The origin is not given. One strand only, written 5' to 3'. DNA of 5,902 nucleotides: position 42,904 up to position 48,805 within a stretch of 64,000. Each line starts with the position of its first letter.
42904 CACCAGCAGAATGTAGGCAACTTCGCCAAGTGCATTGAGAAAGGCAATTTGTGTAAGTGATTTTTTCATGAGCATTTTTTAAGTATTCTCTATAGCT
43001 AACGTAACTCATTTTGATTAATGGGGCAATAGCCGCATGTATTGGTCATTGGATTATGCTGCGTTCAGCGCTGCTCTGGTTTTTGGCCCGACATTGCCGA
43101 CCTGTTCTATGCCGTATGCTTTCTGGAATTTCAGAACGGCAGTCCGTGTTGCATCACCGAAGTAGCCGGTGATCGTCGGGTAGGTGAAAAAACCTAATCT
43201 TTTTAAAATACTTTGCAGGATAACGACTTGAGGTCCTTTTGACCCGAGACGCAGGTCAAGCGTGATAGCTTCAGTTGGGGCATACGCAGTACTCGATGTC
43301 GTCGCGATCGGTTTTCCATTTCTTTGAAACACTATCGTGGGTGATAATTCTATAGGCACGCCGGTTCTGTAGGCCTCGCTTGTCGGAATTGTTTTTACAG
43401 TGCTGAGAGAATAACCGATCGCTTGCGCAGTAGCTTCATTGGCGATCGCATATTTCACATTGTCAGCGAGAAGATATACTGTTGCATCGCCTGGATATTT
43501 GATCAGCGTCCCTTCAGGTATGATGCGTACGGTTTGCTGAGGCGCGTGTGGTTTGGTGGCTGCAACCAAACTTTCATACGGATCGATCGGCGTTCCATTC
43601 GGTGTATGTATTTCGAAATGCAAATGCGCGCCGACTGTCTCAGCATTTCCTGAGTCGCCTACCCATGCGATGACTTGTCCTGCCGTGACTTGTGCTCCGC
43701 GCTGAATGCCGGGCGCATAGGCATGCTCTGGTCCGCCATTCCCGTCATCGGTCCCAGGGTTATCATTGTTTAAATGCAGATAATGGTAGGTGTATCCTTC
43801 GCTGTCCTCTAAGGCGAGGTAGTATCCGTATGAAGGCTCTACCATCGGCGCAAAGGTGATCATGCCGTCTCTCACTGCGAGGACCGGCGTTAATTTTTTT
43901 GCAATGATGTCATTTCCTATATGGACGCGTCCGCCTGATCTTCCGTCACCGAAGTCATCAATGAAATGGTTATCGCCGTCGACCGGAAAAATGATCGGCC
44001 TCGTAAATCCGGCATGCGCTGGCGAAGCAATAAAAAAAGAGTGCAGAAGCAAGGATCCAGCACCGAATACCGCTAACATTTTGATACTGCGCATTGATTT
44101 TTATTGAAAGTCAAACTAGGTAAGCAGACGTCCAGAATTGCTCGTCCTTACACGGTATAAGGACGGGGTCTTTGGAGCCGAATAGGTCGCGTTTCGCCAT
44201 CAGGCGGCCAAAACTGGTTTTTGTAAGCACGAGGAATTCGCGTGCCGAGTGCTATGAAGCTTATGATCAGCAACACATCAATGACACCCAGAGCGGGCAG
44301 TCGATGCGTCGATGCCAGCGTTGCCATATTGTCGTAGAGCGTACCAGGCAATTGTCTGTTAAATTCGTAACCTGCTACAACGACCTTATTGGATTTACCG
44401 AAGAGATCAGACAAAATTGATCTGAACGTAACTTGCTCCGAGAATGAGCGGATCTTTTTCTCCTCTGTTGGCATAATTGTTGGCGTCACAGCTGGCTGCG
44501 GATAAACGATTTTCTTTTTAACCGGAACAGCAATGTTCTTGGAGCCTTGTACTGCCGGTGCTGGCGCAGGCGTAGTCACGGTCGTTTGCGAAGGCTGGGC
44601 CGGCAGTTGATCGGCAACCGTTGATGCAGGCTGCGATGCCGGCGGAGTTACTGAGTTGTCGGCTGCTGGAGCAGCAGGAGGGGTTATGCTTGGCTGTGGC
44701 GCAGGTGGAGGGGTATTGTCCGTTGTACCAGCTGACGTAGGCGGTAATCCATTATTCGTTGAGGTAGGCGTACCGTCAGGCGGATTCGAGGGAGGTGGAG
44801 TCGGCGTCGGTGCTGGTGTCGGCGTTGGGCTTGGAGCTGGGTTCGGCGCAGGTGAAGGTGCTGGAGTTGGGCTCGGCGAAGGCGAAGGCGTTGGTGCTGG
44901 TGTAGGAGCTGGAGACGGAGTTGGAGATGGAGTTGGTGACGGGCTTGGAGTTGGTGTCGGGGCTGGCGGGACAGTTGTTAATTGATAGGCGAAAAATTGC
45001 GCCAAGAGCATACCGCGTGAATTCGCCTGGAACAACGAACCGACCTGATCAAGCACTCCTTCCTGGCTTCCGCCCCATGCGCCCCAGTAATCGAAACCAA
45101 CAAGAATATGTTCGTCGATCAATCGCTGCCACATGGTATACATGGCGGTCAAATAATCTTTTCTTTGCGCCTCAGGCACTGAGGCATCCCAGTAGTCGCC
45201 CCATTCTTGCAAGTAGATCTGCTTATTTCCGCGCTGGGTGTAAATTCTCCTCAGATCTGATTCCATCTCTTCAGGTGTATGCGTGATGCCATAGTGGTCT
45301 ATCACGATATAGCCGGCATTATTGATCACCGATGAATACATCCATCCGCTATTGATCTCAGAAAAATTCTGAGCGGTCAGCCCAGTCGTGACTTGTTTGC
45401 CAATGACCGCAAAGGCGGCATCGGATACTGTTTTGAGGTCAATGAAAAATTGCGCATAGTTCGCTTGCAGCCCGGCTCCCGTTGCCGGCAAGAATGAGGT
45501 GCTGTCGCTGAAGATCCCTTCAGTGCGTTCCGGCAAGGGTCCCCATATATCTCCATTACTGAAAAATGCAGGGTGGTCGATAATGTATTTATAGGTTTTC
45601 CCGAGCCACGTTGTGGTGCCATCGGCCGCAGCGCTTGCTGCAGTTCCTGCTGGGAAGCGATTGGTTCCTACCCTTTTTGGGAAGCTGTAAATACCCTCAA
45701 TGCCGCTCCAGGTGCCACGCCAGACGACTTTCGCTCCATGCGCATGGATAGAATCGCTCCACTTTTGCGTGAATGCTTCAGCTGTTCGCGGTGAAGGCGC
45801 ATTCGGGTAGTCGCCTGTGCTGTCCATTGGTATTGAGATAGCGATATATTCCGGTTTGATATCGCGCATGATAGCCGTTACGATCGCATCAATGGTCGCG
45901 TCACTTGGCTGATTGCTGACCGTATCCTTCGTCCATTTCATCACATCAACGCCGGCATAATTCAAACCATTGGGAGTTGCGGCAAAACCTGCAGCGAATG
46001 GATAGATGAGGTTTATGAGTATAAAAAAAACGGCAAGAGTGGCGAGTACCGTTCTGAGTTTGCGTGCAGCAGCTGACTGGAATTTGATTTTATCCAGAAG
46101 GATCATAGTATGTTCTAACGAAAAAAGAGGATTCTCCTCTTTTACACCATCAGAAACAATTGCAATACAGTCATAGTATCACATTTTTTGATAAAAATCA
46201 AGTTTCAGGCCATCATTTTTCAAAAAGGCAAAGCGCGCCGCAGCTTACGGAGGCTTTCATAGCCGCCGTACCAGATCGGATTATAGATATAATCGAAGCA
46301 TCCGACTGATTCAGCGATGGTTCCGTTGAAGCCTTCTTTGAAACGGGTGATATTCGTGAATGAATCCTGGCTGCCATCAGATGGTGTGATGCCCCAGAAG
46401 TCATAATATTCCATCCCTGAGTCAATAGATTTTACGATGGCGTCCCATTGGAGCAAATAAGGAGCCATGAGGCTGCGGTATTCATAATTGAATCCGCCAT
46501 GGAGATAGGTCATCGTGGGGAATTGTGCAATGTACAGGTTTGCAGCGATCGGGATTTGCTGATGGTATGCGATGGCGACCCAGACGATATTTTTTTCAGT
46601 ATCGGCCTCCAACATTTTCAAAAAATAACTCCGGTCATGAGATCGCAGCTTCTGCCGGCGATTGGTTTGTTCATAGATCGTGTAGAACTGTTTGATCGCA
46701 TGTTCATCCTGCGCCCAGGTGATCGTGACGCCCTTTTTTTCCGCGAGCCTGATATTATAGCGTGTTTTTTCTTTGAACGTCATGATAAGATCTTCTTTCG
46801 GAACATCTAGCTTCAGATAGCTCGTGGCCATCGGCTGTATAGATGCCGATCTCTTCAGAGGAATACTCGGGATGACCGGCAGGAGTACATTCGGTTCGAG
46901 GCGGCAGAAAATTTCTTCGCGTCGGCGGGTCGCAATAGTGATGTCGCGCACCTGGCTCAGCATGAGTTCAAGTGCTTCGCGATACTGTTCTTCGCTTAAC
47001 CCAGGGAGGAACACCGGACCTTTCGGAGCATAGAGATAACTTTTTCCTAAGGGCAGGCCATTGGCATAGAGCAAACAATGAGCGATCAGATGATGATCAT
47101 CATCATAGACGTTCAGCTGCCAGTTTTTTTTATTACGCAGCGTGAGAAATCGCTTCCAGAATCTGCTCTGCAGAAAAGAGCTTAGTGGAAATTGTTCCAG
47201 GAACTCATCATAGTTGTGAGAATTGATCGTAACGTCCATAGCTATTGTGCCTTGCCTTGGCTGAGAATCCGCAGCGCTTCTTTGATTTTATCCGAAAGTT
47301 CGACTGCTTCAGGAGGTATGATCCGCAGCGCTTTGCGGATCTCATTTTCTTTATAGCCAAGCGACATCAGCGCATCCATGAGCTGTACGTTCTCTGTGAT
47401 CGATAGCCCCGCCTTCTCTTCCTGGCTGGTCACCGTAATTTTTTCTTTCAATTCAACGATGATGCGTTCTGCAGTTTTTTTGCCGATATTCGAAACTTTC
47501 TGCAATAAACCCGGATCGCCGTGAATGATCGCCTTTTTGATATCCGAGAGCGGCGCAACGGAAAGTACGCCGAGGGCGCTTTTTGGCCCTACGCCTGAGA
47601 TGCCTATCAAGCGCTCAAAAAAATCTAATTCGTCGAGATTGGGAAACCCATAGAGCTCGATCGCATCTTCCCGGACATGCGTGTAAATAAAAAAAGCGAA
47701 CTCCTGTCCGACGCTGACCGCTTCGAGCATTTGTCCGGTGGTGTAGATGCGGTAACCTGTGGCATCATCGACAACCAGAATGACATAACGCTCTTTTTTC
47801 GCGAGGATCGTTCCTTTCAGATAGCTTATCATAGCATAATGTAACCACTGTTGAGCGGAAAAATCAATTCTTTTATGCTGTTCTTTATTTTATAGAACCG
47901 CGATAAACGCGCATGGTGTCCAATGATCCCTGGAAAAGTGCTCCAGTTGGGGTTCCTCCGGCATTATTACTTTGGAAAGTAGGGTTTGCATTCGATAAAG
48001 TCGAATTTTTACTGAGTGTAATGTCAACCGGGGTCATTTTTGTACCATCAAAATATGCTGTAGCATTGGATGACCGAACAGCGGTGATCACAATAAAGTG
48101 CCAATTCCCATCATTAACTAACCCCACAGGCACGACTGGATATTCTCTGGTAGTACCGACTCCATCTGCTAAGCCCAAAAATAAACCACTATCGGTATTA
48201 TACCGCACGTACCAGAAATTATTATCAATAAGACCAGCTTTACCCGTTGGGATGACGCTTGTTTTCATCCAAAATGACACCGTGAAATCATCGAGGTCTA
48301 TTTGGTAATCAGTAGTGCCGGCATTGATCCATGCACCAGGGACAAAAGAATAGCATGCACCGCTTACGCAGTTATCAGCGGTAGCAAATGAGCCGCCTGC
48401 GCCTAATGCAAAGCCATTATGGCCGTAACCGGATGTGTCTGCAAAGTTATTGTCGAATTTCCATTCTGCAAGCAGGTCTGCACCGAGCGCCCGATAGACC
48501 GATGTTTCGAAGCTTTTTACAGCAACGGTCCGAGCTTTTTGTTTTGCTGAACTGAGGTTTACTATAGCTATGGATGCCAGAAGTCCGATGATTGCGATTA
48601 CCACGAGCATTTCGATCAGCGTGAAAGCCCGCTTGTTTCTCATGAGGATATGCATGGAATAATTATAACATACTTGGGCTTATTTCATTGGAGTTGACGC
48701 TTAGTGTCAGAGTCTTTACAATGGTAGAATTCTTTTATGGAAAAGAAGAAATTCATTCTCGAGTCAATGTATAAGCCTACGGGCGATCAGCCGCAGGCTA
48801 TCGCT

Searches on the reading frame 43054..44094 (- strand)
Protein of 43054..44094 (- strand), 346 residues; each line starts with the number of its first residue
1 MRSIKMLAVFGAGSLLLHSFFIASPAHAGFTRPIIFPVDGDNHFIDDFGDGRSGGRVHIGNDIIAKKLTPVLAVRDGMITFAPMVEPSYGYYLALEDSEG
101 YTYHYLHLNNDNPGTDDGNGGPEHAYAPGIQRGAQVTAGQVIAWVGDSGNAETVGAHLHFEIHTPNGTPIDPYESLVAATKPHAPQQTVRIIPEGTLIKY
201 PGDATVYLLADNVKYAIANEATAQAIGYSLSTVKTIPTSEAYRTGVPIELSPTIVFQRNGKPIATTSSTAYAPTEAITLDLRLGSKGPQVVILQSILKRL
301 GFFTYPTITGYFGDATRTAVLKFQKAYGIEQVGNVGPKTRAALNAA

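Call 17: search_protein_families(library=pfam, proteins=[window:43054-44094:-], max_evalue=0.001)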
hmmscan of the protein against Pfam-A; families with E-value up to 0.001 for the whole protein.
window:43054-44094:- (346 aa): 2 families
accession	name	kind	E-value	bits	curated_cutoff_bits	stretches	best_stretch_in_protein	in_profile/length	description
PF01551.29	Peptidase_M23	-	1.8e-17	63.7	28.7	2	130-172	57-96/96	Peptidase family M23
PF01471.23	PG_binding_1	-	7.6e-15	55.3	23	1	287-343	2-57/57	Putative peptidoglycan binding domain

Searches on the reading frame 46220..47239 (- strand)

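Call 17: search_protein_families(library=pfam, proteins=[window:46220-47239:-], max_evalue=0.001)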
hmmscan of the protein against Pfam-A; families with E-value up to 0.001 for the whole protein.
window:46220-47239:- (339 aa): 2 families
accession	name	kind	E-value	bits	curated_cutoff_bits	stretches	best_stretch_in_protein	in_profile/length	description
PF02388.22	FemAB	-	1.6e-49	169.3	24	3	224-332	301-406/406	FemAB family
PF13480.13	Acetyltransf_6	-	1.9e-14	54.4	22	1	157-283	5-136/143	Acetyltransferase (GNAT) domain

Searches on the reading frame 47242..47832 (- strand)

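Call 17: search_protein_families(library=pfam, proteins=[window:47242-47832:-], max_evalue=0.001)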
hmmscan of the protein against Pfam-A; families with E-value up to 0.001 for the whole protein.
window:47242-47832:- (196 aa): 4 families
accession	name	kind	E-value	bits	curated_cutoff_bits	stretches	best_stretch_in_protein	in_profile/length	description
PF01330.27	RuvA_N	-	3.5e-16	59.5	23.6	1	1-62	1-61/61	RuvA N terminal domain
PF14520.12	HHH_5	-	6.5e-14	52.6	27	1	72-130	1-57/57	Helix-hairpin-helix domain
PF07499.19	RuvA_C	-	3.2e-09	37.6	24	1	150-191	5-47/47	RuvA, C-terminal domain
PF21176.3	RecR_HhH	-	0.00063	19.9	27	0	110-127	8-25/45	RecR, helix-hairpin-helix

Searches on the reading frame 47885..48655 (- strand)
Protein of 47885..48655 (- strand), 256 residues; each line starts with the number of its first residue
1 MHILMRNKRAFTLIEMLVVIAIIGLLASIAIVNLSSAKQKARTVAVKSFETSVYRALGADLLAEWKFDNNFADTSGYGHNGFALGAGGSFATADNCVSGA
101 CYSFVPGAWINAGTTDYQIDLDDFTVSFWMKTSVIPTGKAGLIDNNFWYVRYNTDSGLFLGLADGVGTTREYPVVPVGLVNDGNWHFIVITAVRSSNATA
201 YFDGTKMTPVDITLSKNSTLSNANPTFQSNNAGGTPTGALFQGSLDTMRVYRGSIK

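Call 17: search_protein_families(library=pfam, proteins=[window:47885-48655:-], max_evalue=0.001)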
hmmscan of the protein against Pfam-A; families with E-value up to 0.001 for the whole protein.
window:47885-48655:- (256 aa): 3 families
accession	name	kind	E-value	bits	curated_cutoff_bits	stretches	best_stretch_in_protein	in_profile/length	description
PF13385.13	Laminin_G_3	-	2.5e-13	50.9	27.6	1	118-253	13-143/151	Concanavalin A-like lectin/glucanases superfamily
PF07963.17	N_methyl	-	3.2e-09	36.4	21.2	1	5-31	1-27/27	Prokaryotic N-terminal methylation motif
PF07953.20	Toxin_R_bind_N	-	0.0006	20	23.8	0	121-213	53-154/191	Clostridium neurotoxin, N-terminal receptor binding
